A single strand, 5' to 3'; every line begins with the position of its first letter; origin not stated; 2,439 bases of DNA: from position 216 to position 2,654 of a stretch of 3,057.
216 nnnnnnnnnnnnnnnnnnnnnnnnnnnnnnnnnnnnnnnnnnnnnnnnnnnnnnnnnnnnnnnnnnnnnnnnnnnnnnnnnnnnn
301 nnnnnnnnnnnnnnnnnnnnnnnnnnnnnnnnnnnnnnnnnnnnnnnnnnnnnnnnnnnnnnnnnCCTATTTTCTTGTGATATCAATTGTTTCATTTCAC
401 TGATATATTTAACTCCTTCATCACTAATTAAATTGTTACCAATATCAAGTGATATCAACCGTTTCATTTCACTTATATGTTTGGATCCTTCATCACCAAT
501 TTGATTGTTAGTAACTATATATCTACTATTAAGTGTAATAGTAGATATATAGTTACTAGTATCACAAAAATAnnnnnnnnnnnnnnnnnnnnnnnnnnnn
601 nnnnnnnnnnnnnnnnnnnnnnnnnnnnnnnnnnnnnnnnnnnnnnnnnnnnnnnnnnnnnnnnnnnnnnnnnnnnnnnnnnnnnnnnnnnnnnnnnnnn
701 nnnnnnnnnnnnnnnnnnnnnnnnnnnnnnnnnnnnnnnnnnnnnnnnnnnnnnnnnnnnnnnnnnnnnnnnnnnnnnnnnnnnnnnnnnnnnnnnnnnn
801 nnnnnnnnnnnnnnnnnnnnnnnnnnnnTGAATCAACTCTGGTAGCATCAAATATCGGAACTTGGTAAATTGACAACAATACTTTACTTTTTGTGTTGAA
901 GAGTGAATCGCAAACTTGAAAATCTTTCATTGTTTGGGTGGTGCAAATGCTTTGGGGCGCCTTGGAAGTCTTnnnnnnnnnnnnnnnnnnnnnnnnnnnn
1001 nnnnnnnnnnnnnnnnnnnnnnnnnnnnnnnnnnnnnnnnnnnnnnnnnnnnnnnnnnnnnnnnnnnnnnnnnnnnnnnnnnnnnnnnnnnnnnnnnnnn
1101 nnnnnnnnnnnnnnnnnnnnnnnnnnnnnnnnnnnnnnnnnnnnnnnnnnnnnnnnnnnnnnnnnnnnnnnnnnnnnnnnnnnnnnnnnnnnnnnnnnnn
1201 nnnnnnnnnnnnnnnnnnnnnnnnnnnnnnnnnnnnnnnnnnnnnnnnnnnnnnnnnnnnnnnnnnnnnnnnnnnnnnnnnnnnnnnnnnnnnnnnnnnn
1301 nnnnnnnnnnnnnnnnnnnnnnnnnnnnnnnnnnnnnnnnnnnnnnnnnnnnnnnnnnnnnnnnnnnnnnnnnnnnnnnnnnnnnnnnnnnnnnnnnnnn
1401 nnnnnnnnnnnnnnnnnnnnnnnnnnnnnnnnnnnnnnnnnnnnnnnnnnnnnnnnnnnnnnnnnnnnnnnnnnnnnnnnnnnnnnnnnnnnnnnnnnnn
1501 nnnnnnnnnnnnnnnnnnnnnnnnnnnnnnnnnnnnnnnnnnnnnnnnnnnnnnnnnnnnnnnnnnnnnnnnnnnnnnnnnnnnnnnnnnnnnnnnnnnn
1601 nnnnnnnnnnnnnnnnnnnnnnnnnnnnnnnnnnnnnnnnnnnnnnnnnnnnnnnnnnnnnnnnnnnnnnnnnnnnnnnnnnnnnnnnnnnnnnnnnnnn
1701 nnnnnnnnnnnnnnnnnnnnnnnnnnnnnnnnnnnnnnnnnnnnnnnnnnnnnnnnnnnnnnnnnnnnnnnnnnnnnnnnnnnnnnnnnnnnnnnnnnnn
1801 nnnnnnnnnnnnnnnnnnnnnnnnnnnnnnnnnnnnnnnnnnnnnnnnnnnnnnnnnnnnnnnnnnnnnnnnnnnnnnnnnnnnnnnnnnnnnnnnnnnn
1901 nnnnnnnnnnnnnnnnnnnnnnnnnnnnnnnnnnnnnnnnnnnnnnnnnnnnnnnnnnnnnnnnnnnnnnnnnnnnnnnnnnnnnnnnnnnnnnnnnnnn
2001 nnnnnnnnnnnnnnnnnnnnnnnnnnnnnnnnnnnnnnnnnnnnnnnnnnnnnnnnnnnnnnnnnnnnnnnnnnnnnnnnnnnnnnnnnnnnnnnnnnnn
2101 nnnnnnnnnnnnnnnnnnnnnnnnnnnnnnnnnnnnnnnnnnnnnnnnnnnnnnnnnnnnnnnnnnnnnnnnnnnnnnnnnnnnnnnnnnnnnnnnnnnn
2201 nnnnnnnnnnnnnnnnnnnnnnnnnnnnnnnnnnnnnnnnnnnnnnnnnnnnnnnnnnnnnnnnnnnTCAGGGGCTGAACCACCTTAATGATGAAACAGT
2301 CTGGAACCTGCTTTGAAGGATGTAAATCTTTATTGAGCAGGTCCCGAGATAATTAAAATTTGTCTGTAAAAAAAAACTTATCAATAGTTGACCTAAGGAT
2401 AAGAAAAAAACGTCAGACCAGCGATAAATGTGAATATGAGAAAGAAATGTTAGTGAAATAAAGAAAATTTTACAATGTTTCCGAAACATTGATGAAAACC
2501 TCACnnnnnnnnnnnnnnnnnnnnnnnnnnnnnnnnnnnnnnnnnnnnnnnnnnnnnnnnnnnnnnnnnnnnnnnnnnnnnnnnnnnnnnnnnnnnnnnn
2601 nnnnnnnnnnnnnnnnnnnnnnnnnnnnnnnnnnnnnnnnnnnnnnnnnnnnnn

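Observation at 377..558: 72-bp tandem duplication running directly into a perfect 23-bp-arm palindrome in the gene A promoter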

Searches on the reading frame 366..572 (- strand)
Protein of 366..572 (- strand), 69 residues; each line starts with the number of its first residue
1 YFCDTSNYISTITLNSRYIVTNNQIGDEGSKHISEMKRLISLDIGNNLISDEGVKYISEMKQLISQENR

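Call 6: search_protein_families(library=pfam, proteins=[window:366-572:-], max_evalue=10)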
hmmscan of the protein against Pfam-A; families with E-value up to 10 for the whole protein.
seq(69 aa): 4 families
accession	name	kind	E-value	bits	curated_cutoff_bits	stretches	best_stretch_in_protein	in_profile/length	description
PF13516.12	LRR_6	-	1e-05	25.6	23.4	2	39-58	5-24/24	Leucine Rich repeat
PF12799.13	LRR_4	-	0.00059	20.4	27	1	22-51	10-38/44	Leucine Rich repeats (2 copies)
PF13855.12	LRR_8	-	0.039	14.1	27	1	20-50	8-38/61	Leucine rich repeat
PF12491.13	ApoB100_C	-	0.13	12.7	27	1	23-46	11-34/57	Apolipoprotein B100 C terminal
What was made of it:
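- On RNI-type leucine-rich repeat (Pfam LRR_6) / N. gruberi SEMKQL LRR family: LRR_6 scores 25.6 bits against a gathering cut-off of 23.4, E=1e-5, with 2 stretches (call 6)
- Pfam LRR_6 scores above its gathering cut-off: 25.6 bits against 23.4, E=1e-5 (call 6).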

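Call 7: find_homologous_proteins(query=window:366-572:-, max_evalue=0.001)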
Query seq(69 aa): no candidate shares three 5-residue words with the query. No homologue found.
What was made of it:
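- Tried and rejected: Its negative result for the LRR peptide (call 7) therefore carries no weight.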

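Call 18: search_protein_representatives(protein=window:366-572:-)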
Query: 69 residues. Proteins with E-value up to 0.001 (for the whole library): 8510; up to 1e-10: 1121; up to 1e-30: 36. The best 150 are listed.
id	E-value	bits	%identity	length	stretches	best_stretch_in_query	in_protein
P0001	4.7e-70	243.8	37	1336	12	19-65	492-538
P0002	2.8e-66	232.0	37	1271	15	20-63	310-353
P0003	1.7e-53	191.7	28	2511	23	21-63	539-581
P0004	3.5e-49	178.2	41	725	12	22-65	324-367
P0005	8.2e-49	177.1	36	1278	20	20-65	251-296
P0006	1.1e-47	173.5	43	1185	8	8-62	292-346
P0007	2.9e-46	169.1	39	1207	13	21-65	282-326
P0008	3.4e-45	165.7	37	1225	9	14-65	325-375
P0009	2.6e-43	159.8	65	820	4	20-66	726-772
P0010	1.3e-41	154.4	47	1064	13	20-58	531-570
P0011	2.9e-41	153.3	32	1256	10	17-65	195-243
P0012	6.8e-41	152.2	34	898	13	20-64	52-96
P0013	1.8e-40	150.9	36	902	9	6-64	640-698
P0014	2.6e-40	150.3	36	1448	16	18-63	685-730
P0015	3.2e-40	150.0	43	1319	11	21-63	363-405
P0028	2.4e-34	131.6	67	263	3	20-65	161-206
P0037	1.8e-30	119.4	50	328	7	20-64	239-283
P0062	2.0e-26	106.7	63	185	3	21-66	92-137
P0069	9.8e-26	104.5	50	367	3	15-64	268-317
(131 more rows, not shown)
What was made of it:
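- An exhaustive phmmer search finds 8,510 proteins at E<=1e-3 and 36 at E<=1e-30, each with many matched stretches (call 18).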

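Call 20: list_cluster_members(proteins=[P0009, P0028, P0062, P0001, P0002, P0037, P0069, P0004, P0006, P0010])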
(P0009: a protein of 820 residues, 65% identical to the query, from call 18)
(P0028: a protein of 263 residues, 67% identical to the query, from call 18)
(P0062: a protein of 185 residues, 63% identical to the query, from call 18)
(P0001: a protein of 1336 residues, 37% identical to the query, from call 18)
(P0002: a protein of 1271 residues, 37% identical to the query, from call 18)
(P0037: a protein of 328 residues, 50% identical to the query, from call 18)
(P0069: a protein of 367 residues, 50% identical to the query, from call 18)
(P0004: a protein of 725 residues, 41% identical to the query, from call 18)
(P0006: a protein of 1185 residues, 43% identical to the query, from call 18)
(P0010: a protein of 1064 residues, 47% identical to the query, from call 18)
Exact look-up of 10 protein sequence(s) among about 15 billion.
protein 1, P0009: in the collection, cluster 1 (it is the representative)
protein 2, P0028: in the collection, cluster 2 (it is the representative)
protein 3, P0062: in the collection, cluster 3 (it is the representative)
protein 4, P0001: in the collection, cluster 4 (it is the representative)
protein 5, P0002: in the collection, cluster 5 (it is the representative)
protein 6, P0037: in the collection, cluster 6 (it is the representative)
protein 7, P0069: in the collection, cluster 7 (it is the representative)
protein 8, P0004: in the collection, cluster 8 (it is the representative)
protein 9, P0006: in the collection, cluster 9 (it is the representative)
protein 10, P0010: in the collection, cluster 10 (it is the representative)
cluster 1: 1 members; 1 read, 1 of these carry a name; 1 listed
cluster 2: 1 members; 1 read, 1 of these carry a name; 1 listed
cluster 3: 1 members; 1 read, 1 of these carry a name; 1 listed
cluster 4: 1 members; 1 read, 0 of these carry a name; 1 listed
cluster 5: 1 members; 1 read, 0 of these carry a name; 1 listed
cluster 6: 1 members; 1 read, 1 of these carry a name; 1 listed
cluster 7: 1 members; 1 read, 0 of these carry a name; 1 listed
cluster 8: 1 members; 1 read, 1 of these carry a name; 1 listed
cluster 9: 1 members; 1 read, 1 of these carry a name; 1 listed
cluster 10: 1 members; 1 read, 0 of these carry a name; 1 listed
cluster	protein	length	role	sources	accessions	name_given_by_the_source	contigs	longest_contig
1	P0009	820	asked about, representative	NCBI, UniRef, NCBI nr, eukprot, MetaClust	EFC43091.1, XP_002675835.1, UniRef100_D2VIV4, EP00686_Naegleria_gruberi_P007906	predicted protein [Naegleria gruberi] | Predicted protein n=1 Tax=Naegleria gruberi TaxID=5762 RepID=D2VIV4_NAEGR | uncharacterized protein NAEGRDRAFT_68813 [Naegleria gruberi]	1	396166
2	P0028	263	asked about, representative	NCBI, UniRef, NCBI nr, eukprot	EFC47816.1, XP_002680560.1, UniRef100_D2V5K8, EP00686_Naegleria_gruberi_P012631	predicted protein [Naegleria gruberi] | Predicted protein n=1 Tax=Naegleria gruberi TaxID=5762 RepID=D2V5K8_NAEGR | uncharacterized protein NAEGRDRAFT_64117 [Naegleria gruberi]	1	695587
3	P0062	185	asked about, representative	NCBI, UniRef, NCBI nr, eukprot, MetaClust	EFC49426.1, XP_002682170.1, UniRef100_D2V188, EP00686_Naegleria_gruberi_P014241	predicted protein [Naegleria gruberi] | Predicted protein n=1 Tax=Naegleria gruberi TaxID=5762 RepID=D2V188_NAEGR | uncharacterized protein NAEGRDRAFT_62798 [Naegleria gruberi]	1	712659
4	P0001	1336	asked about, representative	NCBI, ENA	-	-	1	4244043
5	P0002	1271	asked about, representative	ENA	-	-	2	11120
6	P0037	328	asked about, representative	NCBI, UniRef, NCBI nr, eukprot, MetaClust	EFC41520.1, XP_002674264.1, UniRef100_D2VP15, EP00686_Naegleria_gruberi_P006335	predicted protein [Naegleria gruberi] | Predicted protein n=1 Tax=Naegleria gruberi TaxID=5762 RepID=D2VP15_NAEGR | uncharacterized protein NAEGRDRAFT_70696 [Naegleria gruberi]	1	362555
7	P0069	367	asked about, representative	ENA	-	-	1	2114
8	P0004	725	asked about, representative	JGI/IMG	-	internalin A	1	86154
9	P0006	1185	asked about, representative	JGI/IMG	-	internalin A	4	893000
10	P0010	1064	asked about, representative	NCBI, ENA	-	-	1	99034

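Call 27: find_encoding_contigs(protein=P0062, flank=10000, max_places=5)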
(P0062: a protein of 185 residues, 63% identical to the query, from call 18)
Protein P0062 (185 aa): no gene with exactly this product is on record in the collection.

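Call 28: find_encoding_contigs(protein=P0028, flank=10000, max_places=5)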
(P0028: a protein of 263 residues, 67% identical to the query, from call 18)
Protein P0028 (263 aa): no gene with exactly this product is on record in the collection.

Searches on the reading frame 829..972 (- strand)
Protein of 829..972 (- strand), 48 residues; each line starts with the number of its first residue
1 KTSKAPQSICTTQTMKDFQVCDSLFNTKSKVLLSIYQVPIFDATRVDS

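Call 63: search_protein_families(library=pfam, proteins=[window:829-972:-], max_evalue=0.1)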
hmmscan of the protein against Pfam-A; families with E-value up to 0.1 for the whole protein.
seq(48 aa): 1 family
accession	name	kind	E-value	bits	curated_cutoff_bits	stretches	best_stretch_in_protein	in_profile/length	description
PF21559.3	Reb1_MybAD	-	0.013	16.3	27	1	7-34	14-41/68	DNA-binding protein reb1, Myb-associated domain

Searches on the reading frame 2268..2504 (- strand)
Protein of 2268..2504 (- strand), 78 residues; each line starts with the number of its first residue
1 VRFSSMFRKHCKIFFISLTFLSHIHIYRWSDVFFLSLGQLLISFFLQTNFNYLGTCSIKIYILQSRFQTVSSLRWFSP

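Call 24: find_encoding_contigs(protein=window:2268-2504:-, flank=10000, max_places=10)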
Protein window:2268-2504:- (78 aa): no gene with exactly this product is on record in the collection.

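Call 63: search_protein_families(library=pfam, proteins=[window:2271-2504:-], max_evalue=0.1)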
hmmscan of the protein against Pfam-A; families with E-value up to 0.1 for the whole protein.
seq(78 aa): 0 families
